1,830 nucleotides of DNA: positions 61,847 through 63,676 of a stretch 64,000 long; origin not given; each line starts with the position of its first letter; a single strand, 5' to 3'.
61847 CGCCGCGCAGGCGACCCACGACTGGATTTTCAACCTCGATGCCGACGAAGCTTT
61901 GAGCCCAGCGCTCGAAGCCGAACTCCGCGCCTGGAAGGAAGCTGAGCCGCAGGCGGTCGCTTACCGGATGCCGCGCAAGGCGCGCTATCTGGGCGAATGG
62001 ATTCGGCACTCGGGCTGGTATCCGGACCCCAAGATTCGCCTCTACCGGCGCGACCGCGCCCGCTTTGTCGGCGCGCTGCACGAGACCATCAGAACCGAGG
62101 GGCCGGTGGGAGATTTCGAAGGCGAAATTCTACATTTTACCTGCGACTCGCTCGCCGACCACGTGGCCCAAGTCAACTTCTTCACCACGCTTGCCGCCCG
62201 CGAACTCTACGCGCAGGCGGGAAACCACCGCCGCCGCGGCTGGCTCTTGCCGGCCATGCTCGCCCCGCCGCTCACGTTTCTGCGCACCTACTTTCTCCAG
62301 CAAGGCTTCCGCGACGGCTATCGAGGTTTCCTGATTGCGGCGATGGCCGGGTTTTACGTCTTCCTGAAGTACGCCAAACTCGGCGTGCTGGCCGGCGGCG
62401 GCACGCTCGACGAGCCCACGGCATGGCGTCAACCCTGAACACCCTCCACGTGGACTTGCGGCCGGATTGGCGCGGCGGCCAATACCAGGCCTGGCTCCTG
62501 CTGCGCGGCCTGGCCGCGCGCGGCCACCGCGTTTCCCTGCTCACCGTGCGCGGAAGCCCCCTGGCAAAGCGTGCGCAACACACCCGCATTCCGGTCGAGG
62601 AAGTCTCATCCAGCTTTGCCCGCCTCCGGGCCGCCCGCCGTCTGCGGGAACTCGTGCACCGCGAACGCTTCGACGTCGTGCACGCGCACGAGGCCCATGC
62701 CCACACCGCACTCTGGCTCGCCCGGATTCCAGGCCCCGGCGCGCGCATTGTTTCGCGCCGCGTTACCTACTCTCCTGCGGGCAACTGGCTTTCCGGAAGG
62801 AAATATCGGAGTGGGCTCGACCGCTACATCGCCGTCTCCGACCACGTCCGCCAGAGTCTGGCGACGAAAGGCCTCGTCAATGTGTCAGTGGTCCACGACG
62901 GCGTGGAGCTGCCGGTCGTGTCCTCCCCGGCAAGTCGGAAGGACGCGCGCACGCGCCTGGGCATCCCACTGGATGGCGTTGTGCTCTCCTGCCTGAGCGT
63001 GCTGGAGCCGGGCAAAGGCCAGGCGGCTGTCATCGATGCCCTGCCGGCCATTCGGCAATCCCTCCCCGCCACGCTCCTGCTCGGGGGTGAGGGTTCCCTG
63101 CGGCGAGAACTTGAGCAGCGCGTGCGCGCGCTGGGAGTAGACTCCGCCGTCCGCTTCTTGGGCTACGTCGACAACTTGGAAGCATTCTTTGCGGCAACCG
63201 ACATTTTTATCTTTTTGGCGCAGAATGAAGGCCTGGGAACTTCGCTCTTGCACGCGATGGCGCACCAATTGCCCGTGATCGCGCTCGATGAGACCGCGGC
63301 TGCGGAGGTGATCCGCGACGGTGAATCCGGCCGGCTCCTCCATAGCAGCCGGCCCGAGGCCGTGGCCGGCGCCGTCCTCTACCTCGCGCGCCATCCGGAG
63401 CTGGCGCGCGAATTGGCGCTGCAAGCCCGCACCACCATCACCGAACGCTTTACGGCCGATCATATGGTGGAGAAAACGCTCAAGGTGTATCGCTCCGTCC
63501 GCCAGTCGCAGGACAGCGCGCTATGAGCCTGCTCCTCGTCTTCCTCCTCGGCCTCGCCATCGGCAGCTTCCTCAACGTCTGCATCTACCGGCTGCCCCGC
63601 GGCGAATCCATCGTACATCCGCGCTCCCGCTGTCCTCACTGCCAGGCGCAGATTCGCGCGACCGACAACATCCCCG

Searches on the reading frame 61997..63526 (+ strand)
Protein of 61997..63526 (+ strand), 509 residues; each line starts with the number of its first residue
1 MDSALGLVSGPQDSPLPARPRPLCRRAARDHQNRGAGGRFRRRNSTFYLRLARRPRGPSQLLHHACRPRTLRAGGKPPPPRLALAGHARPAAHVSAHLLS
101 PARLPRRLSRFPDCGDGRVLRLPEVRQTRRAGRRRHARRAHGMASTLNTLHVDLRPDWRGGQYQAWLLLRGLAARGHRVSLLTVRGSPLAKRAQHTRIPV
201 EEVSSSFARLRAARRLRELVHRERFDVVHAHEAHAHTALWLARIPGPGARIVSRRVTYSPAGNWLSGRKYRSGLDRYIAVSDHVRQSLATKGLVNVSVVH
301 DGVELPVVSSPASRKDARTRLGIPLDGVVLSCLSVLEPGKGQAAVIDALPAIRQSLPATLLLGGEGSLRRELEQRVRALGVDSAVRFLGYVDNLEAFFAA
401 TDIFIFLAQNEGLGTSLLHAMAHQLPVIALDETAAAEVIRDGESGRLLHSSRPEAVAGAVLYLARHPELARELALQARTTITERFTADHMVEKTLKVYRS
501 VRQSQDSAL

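Call 43: search_protein_families(library=pfam, max_evalue=0.001, proteins=[window:61997-63526:+])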
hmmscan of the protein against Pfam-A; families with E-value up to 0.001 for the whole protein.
window:61997-63526:+ (509 aa): 6 families
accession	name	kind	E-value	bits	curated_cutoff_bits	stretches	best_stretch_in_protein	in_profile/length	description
PF13692.12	Glyco_trans_1_4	-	8.7e-28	97.8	27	1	330-464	4-140/142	Glycosyl transferases group 1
PF00534.26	Glycos_transf_1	-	5.8e-27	94.8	26.4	1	314-478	2-170/172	Glycosyl transferases group 1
PF13439.12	Glyco_transf_4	-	4.9e-16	59.7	28.5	1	160-305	3-168/170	Glycosyltransferase Family 4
PF13579.12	Glyco_trans_4_4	-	3.9e-12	47.2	29.7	1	160-298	2-154/158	Glycosyl transferase 4-like domain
PF13524.12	Glyco_trans_1_2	-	2.9e-06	27.7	25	1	374-495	15-143/144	Glycosyl transferase-like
PF13477.12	Glyco_trans_4_2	-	8.4e-06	26.4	23.4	1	169-244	17-96/139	Glycosyl transferase 4-like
